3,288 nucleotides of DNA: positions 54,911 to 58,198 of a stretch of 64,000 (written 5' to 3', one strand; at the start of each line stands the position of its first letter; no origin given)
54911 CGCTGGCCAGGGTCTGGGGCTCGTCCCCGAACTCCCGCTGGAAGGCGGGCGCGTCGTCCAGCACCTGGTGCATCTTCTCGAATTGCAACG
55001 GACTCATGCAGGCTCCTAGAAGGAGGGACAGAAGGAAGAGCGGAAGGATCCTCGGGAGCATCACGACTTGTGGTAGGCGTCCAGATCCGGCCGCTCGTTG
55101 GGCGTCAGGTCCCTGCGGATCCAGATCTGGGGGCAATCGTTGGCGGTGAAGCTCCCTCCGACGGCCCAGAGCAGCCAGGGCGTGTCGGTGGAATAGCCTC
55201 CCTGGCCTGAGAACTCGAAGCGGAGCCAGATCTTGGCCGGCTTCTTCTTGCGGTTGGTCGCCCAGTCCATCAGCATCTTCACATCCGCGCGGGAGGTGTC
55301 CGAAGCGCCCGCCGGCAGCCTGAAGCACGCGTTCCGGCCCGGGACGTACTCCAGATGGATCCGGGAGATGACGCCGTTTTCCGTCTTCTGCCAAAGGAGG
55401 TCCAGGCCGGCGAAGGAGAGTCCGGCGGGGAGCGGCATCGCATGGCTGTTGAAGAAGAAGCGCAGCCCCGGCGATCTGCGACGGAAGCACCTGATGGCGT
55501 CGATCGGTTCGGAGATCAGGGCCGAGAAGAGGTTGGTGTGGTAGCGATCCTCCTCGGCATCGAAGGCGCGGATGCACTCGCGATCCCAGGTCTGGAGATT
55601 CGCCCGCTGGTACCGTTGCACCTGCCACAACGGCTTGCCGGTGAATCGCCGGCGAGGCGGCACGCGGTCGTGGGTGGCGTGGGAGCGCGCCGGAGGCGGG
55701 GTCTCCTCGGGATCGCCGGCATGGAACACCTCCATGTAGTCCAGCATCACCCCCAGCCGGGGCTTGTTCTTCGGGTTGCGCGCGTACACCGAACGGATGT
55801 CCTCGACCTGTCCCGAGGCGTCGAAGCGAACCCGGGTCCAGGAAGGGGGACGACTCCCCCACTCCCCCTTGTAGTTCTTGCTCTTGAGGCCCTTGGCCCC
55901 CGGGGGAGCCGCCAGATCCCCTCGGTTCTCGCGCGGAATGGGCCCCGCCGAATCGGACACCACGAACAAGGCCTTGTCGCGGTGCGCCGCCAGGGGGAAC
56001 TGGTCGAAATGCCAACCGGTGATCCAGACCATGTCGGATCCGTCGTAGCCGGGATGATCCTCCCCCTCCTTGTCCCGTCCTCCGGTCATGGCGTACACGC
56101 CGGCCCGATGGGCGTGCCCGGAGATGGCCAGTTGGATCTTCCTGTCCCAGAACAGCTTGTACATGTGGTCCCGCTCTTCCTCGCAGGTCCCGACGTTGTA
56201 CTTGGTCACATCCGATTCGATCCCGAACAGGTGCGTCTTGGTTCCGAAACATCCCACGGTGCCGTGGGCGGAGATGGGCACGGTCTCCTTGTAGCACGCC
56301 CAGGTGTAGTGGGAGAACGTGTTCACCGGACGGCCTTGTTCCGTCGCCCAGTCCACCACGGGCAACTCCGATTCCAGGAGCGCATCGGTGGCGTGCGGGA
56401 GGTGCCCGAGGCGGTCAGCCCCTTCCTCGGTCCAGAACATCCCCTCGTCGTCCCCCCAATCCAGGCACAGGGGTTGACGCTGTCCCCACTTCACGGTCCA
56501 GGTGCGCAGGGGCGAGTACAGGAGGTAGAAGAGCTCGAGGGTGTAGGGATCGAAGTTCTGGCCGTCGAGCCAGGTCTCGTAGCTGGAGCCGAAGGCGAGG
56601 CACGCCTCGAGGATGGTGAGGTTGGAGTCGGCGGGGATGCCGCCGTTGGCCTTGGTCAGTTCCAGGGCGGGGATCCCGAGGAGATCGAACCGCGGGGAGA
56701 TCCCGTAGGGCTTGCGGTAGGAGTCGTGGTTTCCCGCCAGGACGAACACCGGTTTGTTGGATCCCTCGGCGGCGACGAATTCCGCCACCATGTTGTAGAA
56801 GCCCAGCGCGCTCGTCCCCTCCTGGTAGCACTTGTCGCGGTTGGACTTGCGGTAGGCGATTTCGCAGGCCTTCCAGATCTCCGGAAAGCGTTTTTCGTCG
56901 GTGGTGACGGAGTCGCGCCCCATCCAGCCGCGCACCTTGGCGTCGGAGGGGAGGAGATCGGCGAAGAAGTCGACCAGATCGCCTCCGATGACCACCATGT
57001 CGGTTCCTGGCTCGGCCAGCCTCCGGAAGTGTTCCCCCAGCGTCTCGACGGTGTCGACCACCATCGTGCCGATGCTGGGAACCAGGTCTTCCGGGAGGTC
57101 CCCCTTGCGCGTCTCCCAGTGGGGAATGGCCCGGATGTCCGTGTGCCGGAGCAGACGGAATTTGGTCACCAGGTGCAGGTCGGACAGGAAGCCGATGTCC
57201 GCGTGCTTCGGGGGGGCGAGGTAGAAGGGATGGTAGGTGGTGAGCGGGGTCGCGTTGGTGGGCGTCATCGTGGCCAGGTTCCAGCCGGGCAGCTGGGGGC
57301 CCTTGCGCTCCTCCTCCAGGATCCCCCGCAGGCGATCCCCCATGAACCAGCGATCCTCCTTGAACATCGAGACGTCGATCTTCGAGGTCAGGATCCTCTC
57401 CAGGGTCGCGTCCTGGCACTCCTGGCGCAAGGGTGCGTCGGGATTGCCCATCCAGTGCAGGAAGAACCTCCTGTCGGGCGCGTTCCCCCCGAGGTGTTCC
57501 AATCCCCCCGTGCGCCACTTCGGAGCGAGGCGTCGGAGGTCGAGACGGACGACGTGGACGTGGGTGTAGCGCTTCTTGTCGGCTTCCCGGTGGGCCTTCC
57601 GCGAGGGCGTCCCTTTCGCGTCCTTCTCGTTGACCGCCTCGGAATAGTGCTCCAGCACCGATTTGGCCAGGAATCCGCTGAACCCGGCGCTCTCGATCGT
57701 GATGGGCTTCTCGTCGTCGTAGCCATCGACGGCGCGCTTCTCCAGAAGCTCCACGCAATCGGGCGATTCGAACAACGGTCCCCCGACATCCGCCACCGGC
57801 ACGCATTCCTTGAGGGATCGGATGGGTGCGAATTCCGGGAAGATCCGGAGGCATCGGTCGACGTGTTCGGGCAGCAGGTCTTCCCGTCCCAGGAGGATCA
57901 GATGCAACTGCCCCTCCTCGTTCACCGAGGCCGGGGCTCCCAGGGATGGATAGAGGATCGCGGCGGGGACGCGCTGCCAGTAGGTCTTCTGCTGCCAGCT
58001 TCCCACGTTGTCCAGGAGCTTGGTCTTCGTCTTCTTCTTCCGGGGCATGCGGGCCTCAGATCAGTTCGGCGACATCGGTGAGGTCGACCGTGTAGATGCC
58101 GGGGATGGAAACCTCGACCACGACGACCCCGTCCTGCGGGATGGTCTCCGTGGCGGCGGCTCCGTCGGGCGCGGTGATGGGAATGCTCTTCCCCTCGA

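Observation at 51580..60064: Contractile-injection cargo-like module: two tandem DUF2169 genes, pentapeptide-repeat lipoprotein, 995-aa metallophosphoesterase and a PAAR protein, with no sheath/tube/baseplate genes in view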

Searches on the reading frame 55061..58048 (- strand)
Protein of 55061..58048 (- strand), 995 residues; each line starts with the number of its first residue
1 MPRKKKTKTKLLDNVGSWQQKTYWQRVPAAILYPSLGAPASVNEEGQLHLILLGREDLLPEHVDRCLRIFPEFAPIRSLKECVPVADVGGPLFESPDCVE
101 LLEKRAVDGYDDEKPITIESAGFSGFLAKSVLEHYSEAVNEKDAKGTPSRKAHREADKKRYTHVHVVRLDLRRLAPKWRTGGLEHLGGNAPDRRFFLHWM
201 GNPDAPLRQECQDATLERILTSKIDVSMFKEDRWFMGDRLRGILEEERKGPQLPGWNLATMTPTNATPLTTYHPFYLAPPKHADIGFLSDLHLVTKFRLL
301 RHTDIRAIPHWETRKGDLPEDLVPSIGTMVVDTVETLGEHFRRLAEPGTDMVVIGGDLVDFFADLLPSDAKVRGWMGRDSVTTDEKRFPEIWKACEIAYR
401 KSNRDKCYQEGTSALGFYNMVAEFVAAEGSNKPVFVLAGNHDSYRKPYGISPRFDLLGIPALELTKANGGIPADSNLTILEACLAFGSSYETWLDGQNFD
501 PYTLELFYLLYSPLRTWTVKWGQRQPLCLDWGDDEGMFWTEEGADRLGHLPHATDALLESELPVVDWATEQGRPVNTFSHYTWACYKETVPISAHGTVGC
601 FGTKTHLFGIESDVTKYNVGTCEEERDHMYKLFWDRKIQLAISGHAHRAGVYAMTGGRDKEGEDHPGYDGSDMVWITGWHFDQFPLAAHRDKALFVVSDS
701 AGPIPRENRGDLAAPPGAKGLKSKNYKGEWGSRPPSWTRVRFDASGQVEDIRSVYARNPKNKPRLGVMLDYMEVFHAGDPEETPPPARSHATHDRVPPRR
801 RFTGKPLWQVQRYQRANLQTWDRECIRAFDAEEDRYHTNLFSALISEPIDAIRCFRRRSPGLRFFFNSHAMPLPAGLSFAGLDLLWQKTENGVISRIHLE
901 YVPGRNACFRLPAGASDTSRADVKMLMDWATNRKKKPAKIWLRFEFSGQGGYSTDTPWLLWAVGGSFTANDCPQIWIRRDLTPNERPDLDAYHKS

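Call 7: search_protein_families(library=pfam, proteins=[window:55061-58048:-], max_evalue=0.01)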
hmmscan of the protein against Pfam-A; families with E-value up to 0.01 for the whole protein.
window:55061-58048:- (995 aa): 1 family
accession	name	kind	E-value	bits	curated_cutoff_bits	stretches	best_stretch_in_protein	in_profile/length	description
PF00149.33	Metallophos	-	3.5e-07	31.3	21.5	1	285-454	3-86/191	Calcineurin-like phosphoesterase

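Call 8: find_encoding_contigs(protein=window:55064-58048:-, flank=10000, max_places=6)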
Protein window:55064-58048:- (995 aa): 4 contigs read that carry it; 3 places shown.
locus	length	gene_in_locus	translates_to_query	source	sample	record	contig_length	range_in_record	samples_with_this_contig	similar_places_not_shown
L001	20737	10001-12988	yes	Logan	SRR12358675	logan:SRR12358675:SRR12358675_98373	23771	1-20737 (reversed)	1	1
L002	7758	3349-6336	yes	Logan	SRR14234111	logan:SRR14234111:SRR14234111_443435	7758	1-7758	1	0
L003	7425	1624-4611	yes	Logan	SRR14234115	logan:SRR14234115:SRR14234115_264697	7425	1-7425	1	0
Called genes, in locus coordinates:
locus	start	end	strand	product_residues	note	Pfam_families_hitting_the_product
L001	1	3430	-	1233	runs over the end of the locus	PF01364:Peptidase_C25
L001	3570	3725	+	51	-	-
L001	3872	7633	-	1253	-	PF01364:Peptidase_C25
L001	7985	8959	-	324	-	PF05488:PAAR_motif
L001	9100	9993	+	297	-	-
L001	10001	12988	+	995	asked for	PF00149:Metallophos (weak)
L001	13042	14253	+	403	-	PF23894:LD_SV2 (weak), PF13576:Pentapeptide_3 (weak), PF13599:Pentapeptide_4, PF00805:Pentapeptide (faint)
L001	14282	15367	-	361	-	PF09937:DUF2169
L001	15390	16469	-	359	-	PF09937:DUF2169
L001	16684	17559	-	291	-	PF25145:NfeD1b_N, PF01343:Peptidase_S49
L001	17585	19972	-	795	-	PF01464:SLT, PF13384:HTH_23 (faint), PF13518:HTH_28 (faint), PF04545:Sigma70_r4 (faint), PF11268:DUF3071 (faint), PF01476:LysM, PF22310:NMB0315_dom_I (faint), PF01476:LysM, +4 more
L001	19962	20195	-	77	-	-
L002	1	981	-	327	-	?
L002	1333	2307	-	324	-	PF05488:PAAR_motif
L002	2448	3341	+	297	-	-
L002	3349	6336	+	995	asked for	PF00149:Metallophos (weak)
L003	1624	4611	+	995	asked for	PF00149:Metallophos (weak)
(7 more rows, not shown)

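Call 11: find_homologous_proteins(query=window:55064-58048:-, max_evalue=0.00001)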
Query window:55064-58048:- (995 aa): 18 proteins with E <= 0.00001 among 8000 candidates.
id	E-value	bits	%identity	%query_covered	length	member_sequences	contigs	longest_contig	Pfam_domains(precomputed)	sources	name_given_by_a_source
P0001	0.0e+0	2394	100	100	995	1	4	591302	PF00149.34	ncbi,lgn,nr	ncbi:MAG: metallophosphoesterase [Fibrobacteria bacterium]|nr:metallophosphoesterase [Fibrobacteria 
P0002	0.0e+0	1261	68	77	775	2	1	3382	PF00149.34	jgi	jgi:hypothetical protein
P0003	1.8e-228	779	53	68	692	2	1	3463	PF00149.34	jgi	jgi:hypothetical protein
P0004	1.3e-113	399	35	75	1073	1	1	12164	-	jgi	jgi:Calcineurin-like phosphoesterase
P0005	7.0e-112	393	35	75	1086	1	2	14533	-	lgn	-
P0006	8.9e-112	393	34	75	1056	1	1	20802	-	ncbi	-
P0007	5.4e-108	381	32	86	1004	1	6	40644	PF00149.34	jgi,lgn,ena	-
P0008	2.7e-104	368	33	76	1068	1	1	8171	PF00149.34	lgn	-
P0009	5.7e-102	361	32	97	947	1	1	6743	PF00149.34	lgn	-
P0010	1.1e-100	356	32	97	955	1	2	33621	PF00149.34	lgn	-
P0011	3.0e-98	348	31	97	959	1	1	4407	PF00149.34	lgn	-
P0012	6.6e-89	317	32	60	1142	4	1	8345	-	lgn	-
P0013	3.7e-84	302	30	65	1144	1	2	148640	PF00149.34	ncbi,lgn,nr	ncbi:MAG: metallophosphoesterase [Fibrobacteres bacterium]|nr:metallophosphoesterase [Fibrobacterota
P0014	1.5e-76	276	32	57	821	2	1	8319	PF00149.34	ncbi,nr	ncbi:MAG TPA: metallophosphoesterase [Fibrobacteria bacterium]|nr:metallophosphoesterase [Fibrobacte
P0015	6.6e-55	205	28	75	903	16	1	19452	PF00149.34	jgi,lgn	jgi:hypothetical protein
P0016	3.4e-53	199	29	52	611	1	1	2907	PF00149.34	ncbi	-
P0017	2.1e-39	153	28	51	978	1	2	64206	PF00149.34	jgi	jgi:hypothetical protein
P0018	1.3e-25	108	28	42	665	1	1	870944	-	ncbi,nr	ncbi:MAG: metallophosphoesterase [Gemmatimonadetes bacterium]|nr:metallophosphoesterase [Gemmatimona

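Call 12: find_encoding_contigs(protein=P0013, flank=10000, max_places=2)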
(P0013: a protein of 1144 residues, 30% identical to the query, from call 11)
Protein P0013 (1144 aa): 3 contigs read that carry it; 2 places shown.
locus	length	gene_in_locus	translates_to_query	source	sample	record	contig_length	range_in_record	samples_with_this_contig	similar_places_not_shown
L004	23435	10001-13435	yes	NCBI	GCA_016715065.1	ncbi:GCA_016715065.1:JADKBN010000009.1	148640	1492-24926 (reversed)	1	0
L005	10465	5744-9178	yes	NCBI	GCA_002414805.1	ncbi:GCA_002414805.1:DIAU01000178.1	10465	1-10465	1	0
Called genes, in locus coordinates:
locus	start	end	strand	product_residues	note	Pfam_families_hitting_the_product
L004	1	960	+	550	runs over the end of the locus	PF06418:CTP_synth_N, PF00117:GATase, PF07722:Peptidase_C26 (weak)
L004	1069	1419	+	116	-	PF12836:HHH_3, PF14716:HHH_8 (faint), PF00633:HHH (weak), PF14520:HHH_5 (faint)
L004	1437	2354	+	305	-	-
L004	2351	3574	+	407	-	-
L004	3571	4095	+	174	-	PF03602:Cons_hypoth95, PF05175:MTS (weak), PF13649:Methyltransf_25 (weak)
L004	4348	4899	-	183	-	PF01569:PAP2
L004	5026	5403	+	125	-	PF01597:GCV_H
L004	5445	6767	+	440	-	PF02347:GDC-P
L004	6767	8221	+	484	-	PF02347:GDC-P, PF01212:Beta_elim_lyase (weak), PF00266:Aminotran_5 (weak), PF21478:GcvP2_C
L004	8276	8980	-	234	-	PF13489:Methyltransf_23, PF13649:Methyltransf_25, PF08241:Methyltransf_11, PF08242:Methyltransf_12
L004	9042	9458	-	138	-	PF07007:LprI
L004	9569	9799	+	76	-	PF09360:zf-CDGSH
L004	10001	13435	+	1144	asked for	PF00149:Metallophos (faint)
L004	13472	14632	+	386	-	PF23894:LD_SV2, PF13576:Pentapeptide_3 (weak), PF13599:Pentapeptide_4 (weak), PF13229:Beta_helix (faint)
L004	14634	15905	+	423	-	PF23894:LD_SV2 (weak), PF13229:Beta_helix (faint), PF13599:Pentapeptide_4 (weak), PF00805:Pentapeptide (faint), PF13576:Pentapeptide_3 (weak)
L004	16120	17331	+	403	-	PF13306:LRR_5 (faint), PF23894:LD_SV2 (weak), PF13229:Beta_helix (faint), PF13576:Pentapeptide_3 (faint), PF00805:Pentapeptide (faint), PF13599:Pentapeptide_4 (weak)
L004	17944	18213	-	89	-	-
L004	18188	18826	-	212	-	PF00400:WD40 (faint), PF23381:Beta-prop_IFT122_1st (weak)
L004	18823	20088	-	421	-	PF25023:TEN_YD-shell, PF05593:RHS_repeat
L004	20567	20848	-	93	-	PF05593:RHS_repeat (weak)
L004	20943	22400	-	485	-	-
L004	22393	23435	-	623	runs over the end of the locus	PF05345:He_PIG (faint), PF17963:Big_9 (faint)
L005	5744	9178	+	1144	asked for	PF00149:Metallophos (faint)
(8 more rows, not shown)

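Call 13: find_encoding_contigs(protein=P0007, flank=10000, max_places=2)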
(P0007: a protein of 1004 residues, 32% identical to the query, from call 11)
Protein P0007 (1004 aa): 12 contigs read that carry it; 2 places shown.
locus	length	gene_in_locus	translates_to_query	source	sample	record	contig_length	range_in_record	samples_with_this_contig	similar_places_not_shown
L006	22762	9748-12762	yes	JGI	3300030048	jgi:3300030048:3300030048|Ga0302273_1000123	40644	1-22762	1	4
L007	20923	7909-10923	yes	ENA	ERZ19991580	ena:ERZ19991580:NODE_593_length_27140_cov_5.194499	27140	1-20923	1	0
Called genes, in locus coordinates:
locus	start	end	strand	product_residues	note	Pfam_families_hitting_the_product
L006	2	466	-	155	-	?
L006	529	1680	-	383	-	-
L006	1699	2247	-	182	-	-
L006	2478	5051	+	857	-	PF02861:Clp_N (weak), PF13191:AAA_16 (weak), PF00004:AAA, PF17871:AAA_lid_9, PF07724:AAA_2, PF00004:AAA (weak), PF07728:AAA_5, PF10431:ClpB_D2-small, +5 more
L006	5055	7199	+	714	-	PF05954:Phage_GPD, PF04717:Phage_base_V (weak)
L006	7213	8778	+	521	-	PF04326:SLFN_AlbA_2, PF13749:HATPase_c_4, PF08279:HTH_11 (faint), PF08461:WHD_RNase_R (faint), PF12840:HTH_20 (faint), PF13404:HTH_AsnC-type (faint), PF13412:HTH_24, PF13412:HTH_24, +1 more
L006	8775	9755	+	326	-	PF09937:DUF2169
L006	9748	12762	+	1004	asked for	PF00149:Metallophos (weak)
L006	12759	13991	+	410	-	PF23894:LD_SV2 (weak), PF13599:Pentapeptide_4 (faint)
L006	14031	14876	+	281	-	-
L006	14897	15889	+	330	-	PF09937:DUF2169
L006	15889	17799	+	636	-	PF05488:PAAR_motif, PF01471:PG_binding_1 (faint)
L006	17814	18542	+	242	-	-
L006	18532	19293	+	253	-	-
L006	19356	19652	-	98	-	-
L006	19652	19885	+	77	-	-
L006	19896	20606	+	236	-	PF13646:HEAT_2 (weak)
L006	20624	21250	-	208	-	-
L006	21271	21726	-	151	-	-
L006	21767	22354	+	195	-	PF00877:NLPC_P60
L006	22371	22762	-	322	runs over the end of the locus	PF00497:SBP_bac_3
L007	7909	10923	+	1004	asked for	PF00149:Metallophos (weak)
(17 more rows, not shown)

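Call 14: find_encoding_contigs(protein=P0018, flank=10000, max_places=2)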
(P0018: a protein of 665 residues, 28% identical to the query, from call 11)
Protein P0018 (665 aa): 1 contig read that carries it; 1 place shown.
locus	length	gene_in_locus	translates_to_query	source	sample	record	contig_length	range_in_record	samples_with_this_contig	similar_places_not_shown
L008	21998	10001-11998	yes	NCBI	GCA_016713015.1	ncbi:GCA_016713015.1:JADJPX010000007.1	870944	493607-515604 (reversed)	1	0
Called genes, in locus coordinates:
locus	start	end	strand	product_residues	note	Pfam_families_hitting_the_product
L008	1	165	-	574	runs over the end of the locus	-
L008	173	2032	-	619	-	PF05954:Phage_GPD, PF04717:Phage_base_V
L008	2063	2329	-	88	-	-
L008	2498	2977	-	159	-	-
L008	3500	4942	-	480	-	PF17541:TssC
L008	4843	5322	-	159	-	-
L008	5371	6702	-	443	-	PF00092:VWA, PF13519:VWA_2 (weak), PF13768:VWA_3 (weak)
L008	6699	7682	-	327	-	-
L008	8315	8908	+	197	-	PF01471:PG_binding_1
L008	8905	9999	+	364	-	PF13576:Pentapeptide_3 (faint), PF13599:Pentapeptide_4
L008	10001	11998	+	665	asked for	-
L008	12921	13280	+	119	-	-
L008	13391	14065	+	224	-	PF05488:PAAR_motif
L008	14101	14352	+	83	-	-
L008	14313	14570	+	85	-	PF13503:DUF4123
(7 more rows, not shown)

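Call 27: find_encoding_contigs(protein=P0010, flank=10000, max_places=1)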
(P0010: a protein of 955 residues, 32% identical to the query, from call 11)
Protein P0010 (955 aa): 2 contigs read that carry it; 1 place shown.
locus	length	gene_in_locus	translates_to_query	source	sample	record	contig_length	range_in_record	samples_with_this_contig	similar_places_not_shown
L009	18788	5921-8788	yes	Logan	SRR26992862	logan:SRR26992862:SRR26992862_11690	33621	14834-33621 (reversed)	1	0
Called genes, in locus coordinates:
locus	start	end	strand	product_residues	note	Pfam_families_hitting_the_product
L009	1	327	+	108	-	?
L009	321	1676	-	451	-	-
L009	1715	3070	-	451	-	-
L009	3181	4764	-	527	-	PF00149:Metallophos, PF02872:5_nucleotid_C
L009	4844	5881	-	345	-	PF09937:DUF2169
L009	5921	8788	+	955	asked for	PF00149:Metallophos (faint)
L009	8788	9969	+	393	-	PF13576:Pentapeptide_3 (faint), PF13599:Pentapeptide_4 (faint), PF00805:Pentapeptide (faint)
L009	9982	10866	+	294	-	-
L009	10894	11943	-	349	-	PF09937:DUF2169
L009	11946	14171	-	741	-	-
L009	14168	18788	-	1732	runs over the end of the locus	-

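Call 28: find_encoding_contigs(protein=P0017, flank=10000, max_places=1)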
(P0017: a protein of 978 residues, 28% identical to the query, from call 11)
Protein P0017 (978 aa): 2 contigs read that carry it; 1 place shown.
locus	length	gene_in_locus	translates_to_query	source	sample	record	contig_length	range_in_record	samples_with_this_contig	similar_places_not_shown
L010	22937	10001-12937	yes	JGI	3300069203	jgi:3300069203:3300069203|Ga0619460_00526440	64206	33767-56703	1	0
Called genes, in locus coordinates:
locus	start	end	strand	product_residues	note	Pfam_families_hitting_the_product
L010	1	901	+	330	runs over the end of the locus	PF01145:Band_7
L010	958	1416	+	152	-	-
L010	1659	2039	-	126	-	-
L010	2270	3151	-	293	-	-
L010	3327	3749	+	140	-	PF08308:PEGA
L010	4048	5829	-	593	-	PF05935:Arylsulfotrans, PF14269:Arylsulfotran_2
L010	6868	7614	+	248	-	-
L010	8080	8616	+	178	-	-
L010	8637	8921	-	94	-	-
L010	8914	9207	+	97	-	-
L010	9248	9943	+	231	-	PF01471:PG_binding_1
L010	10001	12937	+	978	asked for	PF00149:Metallophos (weak)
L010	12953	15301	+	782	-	-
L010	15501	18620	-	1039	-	PF00873:ACR_tran, PF03176:MMPL (weak), PF02355:SecD_SecF_C (faint)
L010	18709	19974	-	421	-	PF25917:BSH_RND, PF25876:HH_MFP_RND (faint), PF25944:Beta-barrel_RND, PF25954:Beta-barrel_RND_2, PF25967:RND-MFP_C, PF25975:CzcB_C, PF25989:YknX_C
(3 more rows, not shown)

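Call 29: find_encoding_contigs(protein=P0006, flank=10000, max_places=1)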
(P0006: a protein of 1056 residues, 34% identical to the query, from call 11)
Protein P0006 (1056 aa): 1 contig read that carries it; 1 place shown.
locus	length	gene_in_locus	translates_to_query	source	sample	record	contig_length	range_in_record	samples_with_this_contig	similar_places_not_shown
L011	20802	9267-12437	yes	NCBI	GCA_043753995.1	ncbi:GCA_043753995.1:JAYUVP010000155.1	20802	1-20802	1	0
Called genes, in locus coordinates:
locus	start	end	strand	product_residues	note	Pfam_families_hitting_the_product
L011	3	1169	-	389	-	?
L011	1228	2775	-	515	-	-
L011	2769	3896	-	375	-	PF01408:GFO_IDH_MocA, PF21252:Glyco_hydro_109_C (faint), PF22725:GFO_IDH_MocA_C3 (weak)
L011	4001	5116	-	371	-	PF01408:GFO_IDH_MocA, PF21252:Glyco_hydro_109_C (faint)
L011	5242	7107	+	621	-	PF09370:PEP_hydrolase, PF00158:Sigma54_activat, PF14532:Sigma54_activ_2, PF25601:AAA_lid_14, PF02954:HTH_8 (weak)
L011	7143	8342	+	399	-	PF06792:UPF0261, PF23189:UPF0261_C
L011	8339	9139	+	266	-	PF09370:PEP_hydrolase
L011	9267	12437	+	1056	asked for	-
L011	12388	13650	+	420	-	PF23894:LD_SV2 (faint), PF13599:Pentapeptide_4, PF00805:Pentapeptide (faint), PF13576:Pentapeptide_3 (faint), PF13599:Pentapeptide_4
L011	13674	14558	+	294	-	-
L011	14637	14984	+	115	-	-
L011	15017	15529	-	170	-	PF14347:DUF4399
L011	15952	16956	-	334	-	PF20030:bpMoxR, PF00158:Sigma54_activat (faint), PF00004:AAA (weak), PF07726:AAA_3, PF07728:AAA_5, PF17863:AAA_lid_2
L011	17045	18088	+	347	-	PF15887:Peptidase_Mx (faint)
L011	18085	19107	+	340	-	PF07478:Dala_Dala_lig_C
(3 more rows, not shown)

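Call 32: search_solved_structures(query=window:55064-58048:-, max_evalue=1, show_alignments=2)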
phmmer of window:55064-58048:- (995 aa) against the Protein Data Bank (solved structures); distinct sequences matched with E-value up to 1: 3.
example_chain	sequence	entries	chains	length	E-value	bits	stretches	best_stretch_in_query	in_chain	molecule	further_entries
1f3g_A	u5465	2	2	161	0.31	12.1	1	330-371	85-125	GLUCOSE-SPECIFIC PHOSPHOCARRIER PROTEIN IIAGLC | GLUCOSE-SPECIFIC PHOSPHOCARRIER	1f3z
1ggr_A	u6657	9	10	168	0.34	12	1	330-371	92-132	PTS SYSTEM, GLUCOSE-SPECIFIC IIA COMPONENT | GLUCOSE-SPECIFIC PROTEIN IIIGlc | GLUCOSE-SPECIFIC PHOSPHOCARRIER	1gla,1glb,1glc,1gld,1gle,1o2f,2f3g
4jbw_M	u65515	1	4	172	0.36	11.9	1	330-371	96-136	Glucose-specific phosphotransferase enzyme IIA component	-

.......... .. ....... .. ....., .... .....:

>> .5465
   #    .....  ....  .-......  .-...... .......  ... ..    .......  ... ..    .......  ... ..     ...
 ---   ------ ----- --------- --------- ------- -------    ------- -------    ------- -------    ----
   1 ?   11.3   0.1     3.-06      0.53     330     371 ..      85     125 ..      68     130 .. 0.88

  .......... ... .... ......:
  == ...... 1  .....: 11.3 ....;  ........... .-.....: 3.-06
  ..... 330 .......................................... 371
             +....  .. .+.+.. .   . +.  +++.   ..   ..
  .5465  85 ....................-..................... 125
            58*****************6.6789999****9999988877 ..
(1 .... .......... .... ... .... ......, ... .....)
